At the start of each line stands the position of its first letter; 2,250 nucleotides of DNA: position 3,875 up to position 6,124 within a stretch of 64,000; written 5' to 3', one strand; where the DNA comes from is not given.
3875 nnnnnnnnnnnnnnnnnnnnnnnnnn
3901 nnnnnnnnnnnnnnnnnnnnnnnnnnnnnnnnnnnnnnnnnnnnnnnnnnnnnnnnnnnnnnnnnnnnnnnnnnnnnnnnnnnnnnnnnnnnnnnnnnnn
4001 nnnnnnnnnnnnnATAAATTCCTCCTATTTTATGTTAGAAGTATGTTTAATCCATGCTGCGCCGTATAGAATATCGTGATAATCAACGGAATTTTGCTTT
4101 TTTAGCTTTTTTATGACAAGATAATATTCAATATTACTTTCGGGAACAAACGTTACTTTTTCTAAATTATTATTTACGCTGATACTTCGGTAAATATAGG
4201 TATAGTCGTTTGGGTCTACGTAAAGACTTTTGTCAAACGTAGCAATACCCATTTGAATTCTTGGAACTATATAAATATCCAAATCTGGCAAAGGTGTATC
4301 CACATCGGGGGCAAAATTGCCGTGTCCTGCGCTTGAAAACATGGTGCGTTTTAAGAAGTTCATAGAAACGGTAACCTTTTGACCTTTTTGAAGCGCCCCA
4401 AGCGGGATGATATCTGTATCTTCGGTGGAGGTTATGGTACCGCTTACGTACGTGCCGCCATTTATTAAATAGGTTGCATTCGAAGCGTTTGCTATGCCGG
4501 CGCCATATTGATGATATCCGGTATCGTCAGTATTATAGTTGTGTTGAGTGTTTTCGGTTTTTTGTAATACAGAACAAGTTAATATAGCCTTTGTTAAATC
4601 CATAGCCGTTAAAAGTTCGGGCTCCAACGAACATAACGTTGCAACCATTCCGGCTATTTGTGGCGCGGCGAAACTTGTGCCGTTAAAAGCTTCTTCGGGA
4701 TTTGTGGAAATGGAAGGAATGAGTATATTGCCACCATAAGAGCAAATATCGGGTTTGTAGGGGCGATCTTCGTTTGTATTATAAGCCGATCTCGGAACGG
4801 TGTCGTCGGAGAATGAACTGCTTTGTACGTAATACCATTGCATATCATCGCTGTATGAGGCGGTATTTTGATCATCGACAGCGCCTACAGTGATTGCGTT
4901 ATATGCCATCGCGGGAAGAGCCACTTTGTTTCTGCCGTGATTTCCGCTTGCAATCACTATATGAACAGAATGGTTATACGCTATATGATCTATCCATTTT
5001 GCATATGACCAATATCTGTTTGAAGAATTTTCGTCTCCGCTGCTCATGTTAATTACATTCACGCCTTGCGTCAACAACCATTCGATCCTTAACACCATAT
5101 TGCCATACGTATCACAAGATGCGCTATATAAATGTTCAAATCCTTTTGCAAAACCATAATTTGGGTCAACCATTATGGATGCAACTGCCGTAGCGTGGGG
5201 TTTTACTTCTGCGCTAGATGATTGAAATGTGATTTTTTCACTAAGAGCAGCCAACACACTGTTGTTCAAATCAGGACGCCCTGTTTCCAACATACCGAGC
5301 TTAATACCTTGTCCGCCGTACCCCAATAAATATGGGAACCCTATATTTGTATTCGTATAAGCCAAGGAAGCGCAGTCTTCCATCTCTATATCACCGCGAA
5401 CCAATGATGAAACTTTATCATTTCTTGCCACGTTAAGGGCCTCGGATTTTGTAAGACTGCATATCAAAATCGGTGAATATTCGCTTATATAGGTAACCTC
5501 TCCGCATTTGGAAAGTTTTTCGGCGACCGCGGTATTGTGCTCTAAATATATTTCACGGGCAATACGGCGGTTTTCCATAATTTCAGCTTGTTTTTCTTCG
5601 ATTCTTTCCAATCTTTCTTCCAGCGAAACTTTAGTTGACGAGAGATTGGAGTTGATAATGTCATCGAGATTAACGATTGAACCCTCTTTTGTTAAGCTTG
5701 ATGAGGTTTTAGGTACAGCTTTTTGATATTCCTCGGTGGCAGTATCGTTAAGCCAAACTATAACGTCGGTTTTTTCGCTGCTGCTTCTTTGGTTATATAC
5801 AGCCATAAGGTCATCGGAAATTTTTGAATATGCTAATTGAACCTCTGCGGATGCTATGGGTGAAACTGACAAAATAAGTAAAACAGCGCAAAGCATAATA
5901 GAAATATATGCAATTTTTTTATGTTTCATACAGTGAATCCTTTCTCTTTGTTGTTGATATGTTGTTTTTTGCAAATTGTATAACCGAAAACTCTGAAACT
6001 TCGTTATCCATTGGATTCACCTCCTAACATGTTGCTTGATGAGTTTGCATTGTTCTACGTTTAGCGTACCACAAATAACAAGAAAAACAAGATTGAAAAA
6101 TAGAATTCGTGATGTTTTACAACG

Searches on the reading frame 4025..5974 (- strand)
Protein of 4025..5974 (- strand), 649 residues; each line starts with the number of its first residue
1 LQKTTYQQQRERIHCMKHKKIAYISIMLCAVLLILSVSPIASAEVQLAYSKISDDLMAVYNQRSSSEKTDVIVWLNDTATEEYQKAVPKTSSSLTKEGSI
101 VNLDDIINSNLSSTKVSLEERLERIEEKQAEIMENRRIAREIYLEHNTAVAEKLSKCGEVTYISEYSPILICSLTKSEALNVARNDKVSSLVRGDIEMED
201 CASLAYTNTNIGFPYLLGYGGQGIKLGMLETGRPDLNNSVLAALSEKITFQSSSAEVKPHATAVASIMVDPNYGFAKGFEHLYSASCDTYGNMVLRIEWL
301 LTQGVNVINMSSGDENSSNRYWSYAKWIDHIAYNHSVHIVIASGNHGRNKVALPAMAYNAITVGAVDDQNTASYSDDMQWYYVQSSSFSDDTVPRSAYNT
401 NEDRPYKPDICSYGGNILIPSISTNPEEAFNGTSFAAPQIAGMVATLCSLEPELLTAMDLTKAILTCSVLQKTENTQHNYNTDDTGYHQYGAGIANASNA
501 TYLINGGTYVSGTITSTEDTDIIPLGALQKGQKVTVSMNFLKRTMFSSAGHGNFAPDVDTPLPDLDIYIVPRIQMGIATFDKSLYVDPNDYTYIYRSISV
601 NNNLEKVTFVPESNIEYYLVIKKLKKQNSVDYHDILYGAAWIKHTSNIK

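Call 27: search_protein_families(library=pfam, proteins=[window:4025-5974:-], max_evalue=0.0001)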
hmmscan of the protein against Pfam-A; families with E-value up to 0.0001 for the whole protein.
window:4025-5974:- (649 aa): 1 family
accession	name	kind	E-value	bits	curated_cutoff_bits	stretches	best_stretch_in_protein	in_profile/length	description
PF00082.27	Peptidase_S8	-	3.3e-25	89.4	21.8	1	224-479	4-274/288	Subtilase family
